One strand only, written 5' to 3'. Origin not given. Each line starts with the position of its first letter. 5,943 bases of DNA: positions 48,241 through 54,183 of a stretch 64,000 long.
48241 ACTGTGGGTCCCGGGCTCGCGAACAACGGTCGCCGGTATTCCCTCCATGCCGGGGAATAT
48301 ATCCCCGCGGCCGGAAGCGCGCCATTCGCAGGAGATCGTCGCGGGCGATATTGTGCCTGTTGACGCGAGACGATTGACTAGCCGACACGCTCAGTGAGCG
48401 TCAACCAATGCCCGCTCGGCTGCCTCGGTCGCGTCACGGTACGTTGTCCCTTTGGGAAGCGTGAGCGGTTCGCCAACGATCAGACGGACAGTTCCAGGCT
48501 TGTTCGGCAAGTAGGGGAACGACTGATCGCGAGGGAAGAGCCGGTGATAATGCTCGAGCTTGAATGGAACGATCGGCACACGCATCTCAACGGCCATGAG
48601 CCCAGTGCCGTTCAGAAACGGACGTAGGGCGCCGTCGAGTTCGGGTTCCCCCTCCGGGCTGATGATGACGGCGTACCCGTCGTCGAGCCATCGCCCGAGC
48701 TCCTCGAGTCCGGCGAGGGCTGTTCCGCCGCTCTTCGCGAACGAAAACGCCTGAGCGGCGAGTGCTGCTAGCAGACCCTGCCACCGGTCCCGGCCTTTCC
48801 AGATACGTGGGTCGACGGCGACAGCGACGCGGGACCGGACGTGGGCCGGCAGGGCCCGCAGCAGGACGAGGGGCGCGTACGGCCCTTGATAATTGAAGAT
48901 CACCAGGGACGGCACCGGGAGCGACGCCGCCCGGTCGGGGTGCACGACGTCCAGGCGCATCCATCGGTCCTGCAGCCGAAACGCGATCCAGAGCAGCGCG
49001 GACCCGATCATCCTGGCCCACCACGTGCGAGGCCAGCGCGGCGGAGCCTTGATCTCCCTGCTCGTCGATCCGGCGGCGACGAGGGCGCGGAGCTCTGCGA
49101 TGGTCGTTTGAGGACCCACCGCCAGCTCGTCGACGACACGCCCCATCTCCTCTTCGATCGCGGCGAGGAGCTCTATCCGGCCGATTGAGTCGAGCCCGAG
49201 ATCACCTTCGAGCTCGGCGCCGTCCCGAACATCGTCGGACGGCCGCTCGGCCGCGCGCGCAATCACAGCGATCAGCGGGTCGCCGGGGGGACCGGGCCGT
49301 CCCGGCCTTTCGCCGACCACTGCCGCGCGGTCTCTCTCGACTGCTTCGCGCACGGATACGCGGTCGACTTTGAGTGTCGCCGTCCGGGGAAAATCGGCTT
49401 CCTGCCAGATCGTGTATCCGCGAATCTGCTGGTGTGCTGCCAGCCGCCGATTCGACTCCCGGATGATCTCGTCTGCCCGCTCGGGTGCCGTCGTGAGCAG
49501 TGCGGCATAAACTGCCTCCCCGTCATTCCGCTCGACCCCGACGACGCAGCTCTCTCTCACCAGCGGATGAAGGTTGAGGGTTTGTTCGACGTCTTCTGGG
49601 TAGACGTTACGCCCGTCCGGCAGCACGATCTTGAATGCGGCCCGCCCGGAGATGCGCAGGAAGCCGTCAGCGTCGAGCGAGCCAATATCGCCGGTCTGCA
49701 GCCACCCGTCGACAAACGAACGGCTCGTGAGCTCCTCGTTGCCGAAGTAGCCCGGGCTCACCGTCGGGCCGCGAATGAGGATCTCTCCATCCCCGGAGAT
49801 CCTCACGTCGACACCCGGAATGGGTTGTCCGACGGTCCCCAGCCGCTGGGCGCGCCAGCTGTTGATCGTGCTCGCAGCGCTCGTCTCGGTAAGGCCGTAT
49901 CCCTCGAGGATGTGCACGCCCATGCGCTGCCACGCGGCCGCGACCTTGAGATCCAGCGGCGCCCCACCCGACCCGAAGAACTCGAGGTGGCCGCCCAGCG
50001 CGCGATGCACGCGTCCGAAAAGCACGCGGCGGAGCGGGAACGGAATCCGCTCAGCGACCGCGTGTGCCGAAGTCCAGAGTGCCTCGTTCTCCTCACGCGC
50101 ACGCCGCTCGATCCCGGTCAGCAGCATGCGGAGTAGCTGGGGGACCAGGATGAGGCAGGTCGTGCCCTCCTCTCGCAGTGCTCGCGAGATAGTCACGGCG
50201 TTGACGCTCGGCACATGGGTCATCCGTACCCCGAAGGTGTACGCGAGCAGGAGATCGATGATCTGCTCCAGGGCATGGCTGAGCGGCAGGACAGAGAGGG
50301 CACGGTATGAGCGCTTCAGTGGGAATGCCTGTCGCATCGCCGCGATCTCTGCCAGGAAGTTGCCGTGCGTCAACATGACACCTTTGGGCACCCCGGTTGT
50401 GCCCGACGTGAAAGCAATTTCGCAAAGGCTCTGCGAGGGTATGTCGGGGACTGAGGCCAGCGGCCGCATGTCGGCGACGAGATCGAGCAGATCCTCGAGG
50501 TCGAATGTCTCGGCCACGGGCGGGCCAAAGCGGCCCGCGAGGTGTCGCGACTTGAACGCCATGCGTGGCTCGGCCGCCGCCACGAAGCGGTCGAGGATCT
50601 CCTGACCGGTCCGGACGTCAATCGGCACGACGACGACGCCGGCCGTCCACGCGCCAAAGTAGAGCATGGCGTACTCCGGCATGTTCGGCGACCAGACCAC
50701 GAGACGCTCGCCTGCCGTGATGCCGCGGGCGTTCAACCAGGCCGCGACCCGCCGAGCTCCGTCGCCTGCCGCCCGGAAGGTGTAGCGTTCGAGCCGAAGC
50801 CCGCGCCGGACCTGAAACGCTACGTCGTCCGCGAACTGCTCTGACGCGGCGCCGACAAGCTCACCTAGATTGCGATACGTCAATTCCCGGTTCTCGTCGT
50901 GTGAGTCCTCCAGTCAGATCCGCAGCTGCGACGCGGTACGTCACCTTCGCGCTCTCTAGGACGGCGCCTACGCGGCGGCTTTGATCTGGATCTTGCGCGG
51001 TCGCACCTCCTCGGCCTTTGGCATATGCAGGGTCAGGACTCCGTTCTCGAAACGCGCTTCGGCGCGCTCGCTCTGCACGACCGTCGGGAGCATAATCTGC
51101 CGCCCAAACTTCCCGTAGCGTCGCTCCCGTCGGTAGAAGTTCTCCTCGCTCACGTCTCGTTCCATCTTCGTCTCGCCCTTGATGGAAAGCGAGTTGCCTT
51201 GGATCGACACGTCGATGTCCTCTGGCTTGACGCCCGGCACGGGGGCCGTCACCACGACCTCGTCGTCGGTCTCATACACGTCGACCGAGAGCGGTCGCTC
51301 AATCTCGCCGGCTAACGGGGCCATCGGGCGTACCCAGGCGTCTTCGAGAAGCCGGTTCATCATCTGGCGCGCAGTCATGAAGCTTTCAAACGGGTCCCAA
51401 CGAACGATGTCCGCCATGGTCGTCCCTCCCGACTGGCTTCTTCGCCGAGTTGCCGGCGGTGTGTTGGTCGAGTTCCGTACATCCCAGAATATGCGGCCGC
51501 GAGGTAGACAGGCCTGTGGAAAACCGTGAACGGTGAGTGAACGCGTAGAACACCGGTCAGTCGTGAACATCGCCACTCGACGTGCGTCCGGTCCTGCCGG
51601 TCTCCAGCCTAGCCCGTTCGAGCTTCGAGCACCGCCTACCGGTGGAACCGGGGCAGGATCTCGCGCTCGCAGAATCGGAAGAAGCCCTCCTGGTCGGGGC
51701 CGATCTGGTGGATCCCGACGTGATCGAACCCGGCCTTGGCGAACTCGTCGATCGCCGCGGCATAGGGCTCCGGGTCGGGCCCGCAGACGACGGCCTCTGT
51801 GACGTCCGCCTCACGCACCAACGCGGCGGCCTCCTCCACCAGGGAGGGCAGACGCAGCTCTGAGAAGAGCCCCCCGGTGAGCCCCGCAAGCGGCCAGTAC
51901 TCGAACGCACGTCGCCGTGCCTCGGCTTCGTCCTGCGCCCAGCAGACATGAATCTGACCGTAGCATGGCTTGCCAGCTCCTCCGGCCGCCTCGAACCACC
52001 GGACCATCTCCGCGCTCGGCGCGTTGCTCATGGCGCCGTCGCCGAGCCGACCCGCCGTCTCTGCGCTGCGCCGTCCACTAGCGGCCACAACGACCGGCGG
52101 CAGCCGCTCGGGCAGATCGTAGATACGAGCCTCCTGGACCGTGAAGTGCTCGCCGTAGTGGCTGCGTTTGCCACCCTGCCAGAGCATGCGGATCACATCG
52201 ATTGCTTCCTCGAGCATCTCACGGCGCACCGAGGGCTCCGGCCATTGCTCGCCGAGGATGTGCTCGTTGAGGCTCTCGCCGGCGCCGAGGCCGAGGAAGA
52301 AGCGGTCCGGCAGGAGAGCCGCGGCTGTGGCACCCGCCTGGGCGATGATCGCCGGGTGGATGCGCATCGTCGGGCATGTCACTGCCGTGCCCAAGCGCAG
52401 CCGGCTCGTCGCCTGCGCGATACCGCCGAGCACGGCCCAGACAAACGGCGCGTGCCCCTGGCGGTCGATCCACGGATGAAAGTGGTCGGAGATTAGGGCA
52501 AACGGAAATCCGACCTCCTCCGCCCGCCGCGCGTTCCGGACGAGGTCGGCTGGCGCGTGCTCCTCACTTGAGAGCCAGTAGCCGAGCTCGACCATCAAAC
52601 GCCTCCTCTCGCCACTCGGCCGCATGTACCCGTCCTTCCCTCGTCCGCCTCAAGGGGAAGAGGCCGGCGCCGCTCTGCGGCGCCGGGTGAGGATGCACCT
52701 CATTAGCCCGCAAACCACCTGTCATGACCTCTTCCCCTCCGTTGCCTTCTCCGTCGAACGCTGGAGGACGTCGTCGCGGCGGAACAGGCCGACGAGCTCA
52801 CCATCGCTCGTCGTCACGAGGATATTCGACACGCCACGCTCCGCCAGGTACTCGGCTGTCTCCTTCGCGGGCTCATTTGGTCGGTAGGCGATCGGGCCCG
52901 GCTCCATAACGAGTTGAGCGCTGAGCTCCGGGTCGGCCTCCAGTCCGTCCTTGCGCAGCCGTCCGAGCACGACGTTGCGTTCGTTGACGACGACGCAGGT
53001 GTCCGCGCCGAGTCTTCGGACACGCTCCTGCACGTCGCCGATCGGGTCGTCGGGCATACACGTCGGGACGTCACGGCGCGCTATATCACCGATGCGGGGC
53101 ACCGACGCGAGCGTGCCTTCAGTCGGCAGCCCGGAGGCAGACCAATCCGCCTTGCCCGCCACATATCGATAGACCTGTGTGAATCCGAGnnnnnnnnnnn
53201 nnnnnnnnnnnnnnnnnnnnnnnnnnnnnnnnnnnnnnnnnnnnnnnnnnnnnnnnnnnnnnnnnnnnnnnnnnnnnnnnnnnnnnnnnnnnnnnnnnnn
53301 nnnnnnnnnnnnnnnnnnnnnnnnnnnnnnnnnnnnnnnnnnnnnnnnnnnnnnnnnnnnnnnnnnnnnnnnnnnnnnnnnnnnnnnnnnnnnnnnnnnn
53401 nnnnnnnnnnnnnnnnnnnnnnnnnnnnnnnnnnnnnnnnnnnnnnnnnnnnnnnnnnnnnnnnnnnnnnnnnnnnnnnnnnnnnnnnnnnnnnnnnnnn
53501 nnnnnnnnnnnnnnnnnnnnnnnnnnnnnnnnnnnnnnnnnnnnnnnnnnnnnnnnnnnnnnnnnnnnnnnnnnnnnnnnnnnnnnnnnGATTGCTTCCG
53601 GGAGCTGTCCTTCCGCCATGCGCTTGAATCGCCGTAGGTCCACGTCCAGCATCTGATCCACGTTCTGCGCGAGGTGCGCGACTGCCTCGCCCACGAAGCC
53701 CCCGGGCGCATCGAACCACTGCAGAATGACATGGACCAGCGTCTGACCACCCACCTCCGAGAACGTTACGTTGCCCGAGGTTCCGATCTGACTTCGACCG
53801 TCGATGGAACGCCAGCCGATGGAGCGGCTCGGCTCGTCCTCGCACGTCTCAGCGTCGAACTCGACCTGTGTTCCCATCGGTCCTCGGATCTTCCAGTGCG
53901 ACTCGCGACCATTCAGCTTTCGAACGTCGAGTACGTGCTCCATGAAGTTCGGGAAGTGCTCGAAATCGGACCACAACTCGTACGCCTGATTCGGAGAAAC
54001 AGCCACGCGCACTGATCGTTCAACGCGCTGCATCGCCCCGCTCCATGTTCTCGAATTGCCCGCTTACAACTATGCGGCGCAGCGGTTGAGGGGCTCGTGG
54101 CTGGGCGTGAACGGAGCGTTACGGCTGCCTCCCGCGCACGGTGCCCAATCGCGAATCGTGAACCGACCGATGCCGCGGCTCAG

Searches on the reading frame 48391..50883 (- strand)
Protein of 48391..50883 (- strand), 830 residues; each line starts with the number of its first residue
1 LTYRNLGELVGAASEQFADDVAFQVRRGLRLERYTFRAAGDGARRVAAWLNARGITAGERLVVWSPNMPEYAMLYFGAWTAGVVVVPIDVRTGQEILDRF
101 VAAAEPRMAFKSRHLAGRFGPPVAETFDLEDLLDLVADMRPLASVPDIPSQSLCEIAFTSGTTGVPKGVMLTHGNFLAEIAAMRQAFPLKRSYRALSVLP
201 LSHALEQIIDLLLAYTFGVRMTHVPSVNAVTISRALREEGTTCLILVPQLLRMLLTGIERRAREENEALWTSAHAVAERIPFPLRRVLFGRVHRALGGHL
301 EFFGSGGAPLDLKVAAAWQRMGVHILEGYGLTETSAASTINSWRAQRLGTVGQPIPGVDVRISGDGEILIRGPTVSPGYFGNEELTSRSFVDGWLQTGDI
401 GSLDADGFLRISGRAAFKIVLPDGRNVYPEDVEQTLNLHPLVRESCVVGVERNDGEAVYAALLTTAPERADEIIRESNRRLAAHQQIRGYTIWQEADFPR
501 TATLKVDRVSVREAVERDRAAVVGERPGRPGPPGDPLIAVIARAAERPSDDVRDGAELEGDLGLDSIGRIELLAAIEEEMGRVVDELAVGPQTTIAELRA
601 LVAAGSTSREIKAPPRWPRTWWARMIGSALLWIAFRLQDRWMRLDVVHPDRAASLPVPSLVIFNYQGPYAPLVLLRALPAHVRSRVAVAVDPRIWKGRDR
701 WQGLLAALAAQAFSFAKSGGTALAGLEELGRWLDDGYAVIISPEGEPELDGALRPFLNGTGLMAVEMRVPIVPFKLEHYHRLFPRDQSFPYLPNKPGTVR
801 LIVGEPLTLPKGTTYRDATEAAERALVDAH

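Call 24: search_protein_families(library=pfam, max_evalue=0.001, proteins=[window:48391-50883:-])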
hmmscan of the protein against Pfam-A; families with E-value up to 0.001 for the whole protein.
window:48391-50883:- (830 aa): 4 families
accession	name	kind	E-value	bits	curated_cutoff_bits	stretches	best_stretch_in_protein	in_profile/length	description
PF00501.34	AMP-binding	-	5.7e-67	226.6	29.9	1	15-380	6-384/384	AMP-binding enzyme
PF00550.31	PP-binding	-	8.7e-07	29.5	20.8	1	537-600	3-65/67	Phosphopantetheine attachment site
PF01553.26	Acyltransferase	-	1.5e-06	28.5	23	1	658-774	15-129/132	Acyltransferase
PF13193.12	AMP-binding_C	-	7.4e-06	27.2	24.5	1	432-503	2-74/76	AMP-binding enzyme C-terminal domain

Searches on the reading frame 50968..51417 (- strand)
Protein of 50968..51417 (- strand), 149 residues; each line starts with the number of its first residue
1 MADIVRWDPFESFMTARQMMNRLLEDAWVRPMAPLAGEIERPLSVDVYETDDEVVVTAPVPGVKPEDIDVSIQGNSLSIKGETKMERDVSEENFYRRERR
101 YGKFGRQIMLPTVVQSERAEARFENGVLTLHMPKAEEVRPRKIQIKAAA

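Call 8: search_protein_families(library=pfam, proteins=[window:50968-51417:-])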
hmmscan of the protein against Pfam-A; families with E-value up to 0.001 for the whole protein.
window:50968-51417:- (149 aa): 3 families
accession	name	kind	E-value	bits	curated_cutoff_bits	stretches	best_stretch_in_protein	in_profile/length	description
PF00011.27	HSP20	-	5.5e-22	78.2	20.8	1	47-146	2-102/102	Hsp20/alpha crystallin family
PF17886.7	ArsA_HSP20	-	4.3e-10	39.4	22.5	1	51-132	1-63/63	HSP20-like domain found in ArsA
PF04969.22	CS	-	4.5e-06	28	21.3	1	45-92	3-52/78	CS domain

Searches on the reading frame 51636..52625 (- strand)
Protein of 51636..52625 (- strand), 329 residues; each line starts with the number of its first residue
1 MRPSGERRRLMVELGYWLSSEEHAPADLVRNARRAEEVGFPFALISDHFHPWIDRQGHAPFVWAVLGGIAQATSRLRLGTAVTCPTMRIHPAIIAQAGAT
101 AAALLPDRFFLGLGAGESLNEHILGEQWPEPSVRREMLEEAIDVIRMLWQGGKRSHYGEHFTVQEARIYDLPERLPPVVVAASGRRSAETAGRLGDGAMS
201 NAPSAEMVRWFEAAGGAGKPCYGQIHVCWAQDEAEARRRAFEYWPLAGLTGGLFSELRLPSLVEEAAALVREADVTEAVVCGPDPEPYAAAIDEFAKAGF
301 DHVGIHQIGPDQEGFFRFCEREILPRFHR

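Call 24: search_protein_families(library=pfam, max_evalue=0.001, proteins=[window:51636-52625:-])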
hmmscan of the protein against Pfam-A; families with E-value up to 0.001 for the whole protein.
window:51636-52625:- (329 aa): 1 family
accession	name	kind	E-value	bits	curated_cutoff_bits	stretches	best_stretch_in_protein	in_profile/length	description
PF00296.26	Bac_luciferase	-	2.1e-48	165.7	27.9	1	15-302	12-314/314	Luciferase-like monooxygenase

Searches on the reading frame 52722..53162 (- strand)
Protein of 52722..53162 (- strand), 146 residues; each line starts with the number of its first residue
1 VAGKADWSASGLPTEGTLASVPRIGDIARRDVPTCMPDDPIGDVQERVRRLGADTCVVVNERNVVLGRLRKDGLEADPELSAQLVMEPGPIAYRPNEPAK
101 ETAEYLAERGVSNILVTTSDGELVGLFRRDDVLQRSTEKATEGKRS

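Call 24: search_protein_families(library=pfam, max_evalue=0.001, proteins=[window:52722-53162:-])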
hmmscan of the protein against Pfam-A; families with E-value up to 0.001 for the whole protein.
window:52722-53162:- (146 aa): 1 family
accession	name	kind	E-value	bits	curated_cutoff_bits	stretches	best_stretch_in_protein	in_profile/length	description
PF00571.33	CBS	-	5.5e-15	55.9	24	2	85-135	4-54/57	CBS domain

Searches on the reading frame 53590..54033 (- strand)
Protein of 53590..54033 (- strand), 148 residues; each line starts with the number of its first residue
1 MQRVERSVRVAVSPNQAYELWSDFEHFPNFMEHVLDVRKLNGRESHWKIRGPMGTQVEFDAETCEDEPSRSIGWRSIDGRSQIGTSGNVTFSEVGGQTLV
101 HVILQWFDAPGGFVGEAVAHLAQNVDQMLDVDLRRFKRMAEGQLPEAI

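Call 23: search_protein_families(library=pfam, max_evalue=0.01, proteins=[window:53590-54033:-])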
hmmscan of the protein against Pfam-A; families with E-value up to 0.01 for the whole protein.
seq(148 aa): 3 families
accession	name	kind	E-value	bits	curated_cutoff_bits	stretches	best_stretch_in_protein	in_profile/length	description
PF03364.25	Polyketide_cyc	-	1.8e-12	48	23.4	1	10-104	1-97/126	Polyketide cyclase / dehydrase and lipid transport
PF10604.15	Polyketide_cyc2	-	9e-12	45.9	27.4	1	1-141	1-142/142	Polyketide cyclase / dehydrase and lipid transport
PF08327.17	AHSA1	-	0.00023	21.8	22.1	1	12-104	2-96/125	Activator of Hsp90 ATPase homolog 1-like protein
